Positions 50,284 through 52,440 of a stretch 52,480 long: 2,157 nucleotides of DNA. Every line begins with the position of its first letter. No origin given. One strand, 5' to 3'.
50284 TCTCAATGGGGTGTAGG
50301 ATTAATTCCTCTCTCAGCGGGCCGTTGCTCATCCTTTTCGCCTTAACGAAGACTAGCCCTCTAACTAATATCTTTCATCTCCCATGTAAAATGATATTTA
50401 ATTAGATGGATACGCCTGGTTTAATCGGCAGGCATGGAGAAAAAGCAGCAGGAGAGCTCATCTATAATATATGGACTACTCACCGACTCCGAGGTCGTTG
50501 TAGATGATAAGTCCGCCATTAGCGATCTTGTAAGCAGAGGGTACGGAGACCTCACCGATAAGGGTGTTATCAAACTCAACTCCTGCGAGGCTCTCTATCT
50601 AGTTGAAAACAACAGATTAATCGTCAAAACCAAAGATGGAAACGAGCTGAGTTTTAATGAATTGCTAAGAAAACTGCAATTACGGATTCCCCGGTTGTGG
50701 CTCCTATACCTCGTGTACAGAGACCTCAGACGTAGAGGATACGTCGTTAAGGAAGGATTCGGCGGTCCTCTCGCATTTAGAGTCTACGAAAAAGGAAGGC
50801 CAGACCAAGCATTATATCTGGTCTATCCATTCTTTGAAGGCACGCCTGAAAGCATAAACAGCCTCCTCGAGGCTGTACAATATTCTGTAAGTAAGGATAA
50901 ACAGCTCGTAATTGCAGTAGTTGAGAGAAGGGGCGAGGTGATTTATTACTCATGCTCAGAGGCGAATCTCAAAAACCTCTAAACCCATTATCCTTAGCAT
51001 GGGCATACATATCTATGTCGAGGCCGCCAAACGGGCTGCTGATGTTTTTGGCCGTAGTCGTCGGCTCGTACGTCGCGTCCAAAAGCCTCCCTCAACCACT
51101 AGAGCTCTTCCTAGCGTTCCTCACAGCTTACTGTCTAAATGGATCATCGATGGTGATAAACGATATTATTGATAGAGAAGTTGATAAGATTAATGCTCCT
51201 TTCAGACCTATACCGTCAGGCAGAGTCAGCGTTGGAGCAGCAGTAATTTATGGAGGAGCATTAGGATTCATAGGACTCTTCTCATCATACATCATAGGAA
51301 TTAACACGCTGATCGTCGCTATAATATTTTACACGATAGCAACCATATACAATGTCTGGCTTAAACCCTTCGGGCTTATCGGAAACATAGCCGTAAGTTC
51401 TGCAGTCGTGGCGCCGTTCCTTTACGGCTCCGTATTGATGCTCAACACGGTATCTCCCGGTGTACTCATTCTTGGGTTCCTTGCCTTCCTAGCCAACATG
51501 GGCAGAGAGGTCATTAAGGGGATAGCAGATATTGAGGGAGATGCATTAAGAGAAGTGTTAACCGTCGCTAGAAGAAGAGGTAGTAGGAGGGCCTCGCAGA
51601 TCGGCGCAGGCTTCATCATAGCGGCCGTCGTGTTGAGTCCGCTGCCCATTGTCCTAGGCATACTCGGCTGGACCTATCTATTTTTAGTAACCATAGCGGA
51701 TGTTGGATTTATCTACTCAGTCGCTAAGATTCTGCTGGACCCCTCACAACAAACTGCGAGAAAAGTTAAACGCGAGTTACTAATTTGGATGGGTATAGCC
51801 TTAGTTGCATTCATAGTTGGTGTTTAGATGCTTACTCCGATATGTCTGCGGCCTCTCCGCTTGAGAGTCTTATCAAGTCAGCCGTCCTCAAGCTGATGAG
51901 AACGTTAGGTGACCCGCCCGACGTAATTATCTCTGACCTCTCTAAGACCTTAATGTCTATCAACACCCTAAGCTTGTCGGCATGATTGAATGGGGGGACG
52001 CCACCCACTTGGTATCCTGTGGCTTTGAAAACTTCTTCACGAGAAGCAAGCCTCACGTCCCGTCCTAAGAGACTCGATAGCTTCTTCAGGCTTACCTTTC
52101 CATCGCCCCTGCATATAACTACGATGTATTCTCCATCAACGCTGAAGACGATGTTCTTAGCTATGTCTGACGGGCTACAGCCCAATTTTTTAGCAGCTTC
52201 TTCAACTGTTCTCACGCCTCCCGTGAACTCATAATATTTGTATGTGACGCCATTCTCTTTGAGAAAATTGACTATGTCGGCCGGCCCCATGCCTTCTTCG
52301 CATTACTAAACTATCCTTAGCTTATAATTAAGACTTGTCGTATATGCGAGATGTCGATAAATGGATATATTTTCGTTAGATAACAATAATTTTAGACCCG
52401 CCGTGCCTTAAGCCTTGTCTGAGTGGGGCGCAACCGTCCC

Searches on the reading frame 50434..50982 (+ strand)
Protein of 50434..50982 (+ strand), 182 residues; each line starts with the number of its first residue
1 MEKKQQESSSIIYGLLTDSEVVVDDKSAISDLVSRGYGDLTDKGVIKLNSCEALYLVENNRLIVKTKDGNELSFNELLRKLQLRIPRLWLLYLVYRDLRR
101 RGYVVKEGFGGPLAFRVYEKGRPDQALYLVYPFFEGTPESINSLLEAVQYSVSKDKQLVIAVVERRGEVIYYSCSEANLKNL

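Call 78: search_protein_families(library=pfam, proteins=[window:50434-50982:+], max_evalue=0.0001)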
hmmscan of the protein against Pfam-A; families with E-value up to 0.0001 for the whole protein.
window:50434-50982:+ (182 aa): 2 families
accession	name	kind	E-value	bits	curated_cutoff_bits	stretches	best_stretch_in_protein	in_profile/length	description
PF01974.23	tRNA_int_endo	-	7.2e-19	68.1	27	1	89-171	2-85/85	tRNA intron endonuclease, catalytic C-terminal domain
PF02778.19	tRNA_int_endo_N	-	7.5e-13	48.2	21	1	13-78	2-67/67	tRNA intron endonuclease, N-terminal domain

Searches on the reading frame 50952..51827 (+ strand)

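Call 78: search_protein_families(library=pfam, proteins=[window:50952-51827:+], max_evalue=0.0001)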
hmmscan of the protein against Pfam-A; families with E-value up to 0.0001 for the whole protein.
window:50952-51827:+ (291 aa): 1 family
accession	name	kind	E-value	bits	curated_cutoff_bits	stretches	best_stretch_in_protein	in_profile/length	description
PF01040.23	UbiA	-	2.2e-42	145.5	34.2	1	32-277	2-246/250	UbiA prenyltransferase family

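Call 79: search_protein_families(library=ncbifam, proteins=[window:50952-51827:+], max_evalue=0.0001)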
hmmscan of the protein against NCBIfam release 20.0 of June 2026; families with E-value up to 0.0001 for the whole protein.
window:50952-51827:+ (291 aa): 26 families (the best 25 are shown)
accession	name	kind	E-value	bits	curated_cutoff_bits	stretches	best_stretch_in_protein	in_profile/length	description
NF009523.0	PRK12884.1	equivalog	2.7e-76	256.4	269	1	18-290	6-276/279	prenyltransferase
NF009521.0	PRK12882.1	equivalog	4.4e-51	173.8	296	1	18-290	7-276/280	geranylgeranylglycerol-phosphate geranylgeranyltransferase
NF009522.0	PRK12883.1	equivalog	1.9e-47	162.1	353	1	18-290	5-273/279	geranylgeranylglycerol-phosphate geranylgeranyltransferase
NF005742.0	PRK07566.1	equivalog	1.5e-20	73.6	313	1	56-266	72-286/315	chlorophyll synthase ChlG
NF035940.1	prenyl_rel_EboC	equivalog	5e-19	68.8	250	1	18-168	1-157/292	UbiA-like protein EboC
TIGR01473.1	cyoE_ctaB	equivalog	3e-18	66.6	210.3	1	18-288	2-278/281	heme o synthase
TIGR01476.1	chlor_syn_BchG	subfamily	1e-17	64.5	212.3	1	35-269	24-260/283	(bacterio)chlorophyll synthase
TIGR01475.1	ubiA_other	subfamily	3.6e-15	56.2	180.8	1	35-289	21-277/282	UbiA-like polyprenyltransferase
NF045897.1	SCO3242_trans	equivalog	2.1e-14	53.8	260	1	49-162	30-143/287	SCO3242 family prenyltransferase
NF009513.0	PRK12872.1-3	equivalog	5.1e-13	49.2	288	1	35-262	37-265/293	prenyltransferase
TIGR02056.1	ChlG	equivalog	2.4e-12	47.1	436.45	1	56-218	60-232/306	chlorophyll synthase ChlG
NF003349.0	PRK04375.1-2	equivalog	8.6e-12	44.9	246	1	14-140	23-153/318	heme o synthase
NF009058.0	PRK12392.1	subfamily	1.7e-11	43.8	494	1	59-265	59-277/333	bacteriochlorophyll c synthase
TIGR01474.1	ubiA_proteo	equivalog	4.6e-11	42.7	275.45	1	22-278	10-269/282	4-hydroxybenzoate octaprenyltransferase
NF009525.0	PRK12887.1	equivalog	8e-11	41.8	226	1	36-247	40-261/310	homogentisate phytyltransferase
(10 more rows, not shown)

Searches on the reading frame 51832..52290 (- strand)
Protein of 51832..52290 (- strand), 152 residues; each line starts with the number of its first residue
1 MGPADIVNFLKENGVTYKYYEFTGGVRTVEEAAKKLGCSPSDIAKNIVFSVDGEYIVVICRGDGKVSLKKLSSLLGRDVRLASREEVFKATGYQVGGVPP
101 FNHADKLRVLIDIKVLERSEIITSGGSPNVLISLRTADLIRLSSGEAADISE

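Call 78: search_protein_families(library=pfam, proteins=[window:51832-52290:-], max_evalue=0.0001)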
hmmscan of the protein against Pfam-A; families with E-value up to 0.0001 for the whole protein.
window:51832-52290:- (152 aa): 1 family
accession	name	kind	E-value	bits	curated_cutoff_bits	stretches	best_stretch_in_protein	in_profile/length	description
PF04073.20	tRNA_edit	-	2.4e-34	118.5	25.5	1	25-142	3-123/123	Aminoacyl-tRNA editing domain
